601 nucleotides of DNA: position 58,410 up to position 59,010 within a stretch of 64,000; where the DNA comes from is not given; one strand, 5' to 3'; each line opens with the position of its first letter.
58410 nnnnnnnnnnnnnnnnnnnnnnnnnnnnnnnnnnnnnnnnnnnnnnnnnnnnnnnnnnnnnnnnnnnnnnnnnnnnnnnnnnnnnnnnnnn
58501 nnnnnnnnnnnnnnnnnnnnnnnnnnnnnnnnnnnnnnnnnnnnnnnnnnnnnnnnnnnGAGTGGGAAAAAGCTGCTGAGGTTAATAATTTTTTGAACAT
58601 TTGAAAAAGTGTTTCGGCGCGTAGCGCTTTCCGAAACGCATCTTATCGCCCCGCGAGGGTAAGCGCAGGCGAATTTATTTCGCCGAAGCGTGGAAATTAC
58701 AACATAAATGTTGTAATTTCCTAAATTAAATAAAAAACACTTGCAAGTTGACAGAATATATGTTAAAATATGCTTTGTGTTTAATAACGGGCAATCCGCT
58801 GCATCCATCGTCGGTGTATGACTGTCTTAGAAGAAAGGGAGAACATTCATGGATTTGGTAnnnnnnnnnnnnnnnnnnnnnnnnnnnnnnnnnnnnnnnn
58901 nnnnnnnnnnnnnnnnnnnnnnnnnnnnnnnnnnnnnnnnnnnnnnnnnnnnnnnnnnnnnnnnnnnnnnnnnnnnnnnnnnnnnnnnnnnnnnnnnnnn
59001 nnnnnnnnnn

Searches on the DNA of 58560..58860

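Call 8: search_rna_families(source=window, start=58560, end=58860, threshold=evalue, max_evalue=10, show_alignments=3)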
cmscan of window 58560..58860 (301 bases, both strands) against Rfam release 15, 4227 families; matches with E-value up to 10: 5.
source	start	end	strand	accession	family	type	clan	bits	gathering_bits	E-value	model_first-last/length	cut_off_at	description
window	58691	58720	-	RF03621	MIR4245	Gene; miRNA;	-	15.7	74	4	1-128/128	no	MIR4245 microRNA precursor family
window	58688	58742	+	RF01589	plasmodium_snoR11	Gene; snRNA; snoRNA; HACA-box;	-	15.3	80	6.9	1-207/207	no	small nucleolar RNA snoR11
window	58674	58782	-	RF02327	TtnuHACA20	Gene; snRNA; snoRNA; HACA-box;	-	14.3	100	6.9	1-123/123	no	Tetrahymena snoRNA TtnuHACA20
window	58668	58746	-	RF02593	NsiR8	Gene; sRNA;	-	14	61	3.1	1-172/172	no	Nitrogen stress-induced RNA 8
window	58692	58860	+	RF00209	IRES_Pesti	Cis-reg; IRES;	CL00017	9.9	180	1.2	1-158/380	3'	Pestivirus internal ribosome entry site (IRES) including 5'UTR SLI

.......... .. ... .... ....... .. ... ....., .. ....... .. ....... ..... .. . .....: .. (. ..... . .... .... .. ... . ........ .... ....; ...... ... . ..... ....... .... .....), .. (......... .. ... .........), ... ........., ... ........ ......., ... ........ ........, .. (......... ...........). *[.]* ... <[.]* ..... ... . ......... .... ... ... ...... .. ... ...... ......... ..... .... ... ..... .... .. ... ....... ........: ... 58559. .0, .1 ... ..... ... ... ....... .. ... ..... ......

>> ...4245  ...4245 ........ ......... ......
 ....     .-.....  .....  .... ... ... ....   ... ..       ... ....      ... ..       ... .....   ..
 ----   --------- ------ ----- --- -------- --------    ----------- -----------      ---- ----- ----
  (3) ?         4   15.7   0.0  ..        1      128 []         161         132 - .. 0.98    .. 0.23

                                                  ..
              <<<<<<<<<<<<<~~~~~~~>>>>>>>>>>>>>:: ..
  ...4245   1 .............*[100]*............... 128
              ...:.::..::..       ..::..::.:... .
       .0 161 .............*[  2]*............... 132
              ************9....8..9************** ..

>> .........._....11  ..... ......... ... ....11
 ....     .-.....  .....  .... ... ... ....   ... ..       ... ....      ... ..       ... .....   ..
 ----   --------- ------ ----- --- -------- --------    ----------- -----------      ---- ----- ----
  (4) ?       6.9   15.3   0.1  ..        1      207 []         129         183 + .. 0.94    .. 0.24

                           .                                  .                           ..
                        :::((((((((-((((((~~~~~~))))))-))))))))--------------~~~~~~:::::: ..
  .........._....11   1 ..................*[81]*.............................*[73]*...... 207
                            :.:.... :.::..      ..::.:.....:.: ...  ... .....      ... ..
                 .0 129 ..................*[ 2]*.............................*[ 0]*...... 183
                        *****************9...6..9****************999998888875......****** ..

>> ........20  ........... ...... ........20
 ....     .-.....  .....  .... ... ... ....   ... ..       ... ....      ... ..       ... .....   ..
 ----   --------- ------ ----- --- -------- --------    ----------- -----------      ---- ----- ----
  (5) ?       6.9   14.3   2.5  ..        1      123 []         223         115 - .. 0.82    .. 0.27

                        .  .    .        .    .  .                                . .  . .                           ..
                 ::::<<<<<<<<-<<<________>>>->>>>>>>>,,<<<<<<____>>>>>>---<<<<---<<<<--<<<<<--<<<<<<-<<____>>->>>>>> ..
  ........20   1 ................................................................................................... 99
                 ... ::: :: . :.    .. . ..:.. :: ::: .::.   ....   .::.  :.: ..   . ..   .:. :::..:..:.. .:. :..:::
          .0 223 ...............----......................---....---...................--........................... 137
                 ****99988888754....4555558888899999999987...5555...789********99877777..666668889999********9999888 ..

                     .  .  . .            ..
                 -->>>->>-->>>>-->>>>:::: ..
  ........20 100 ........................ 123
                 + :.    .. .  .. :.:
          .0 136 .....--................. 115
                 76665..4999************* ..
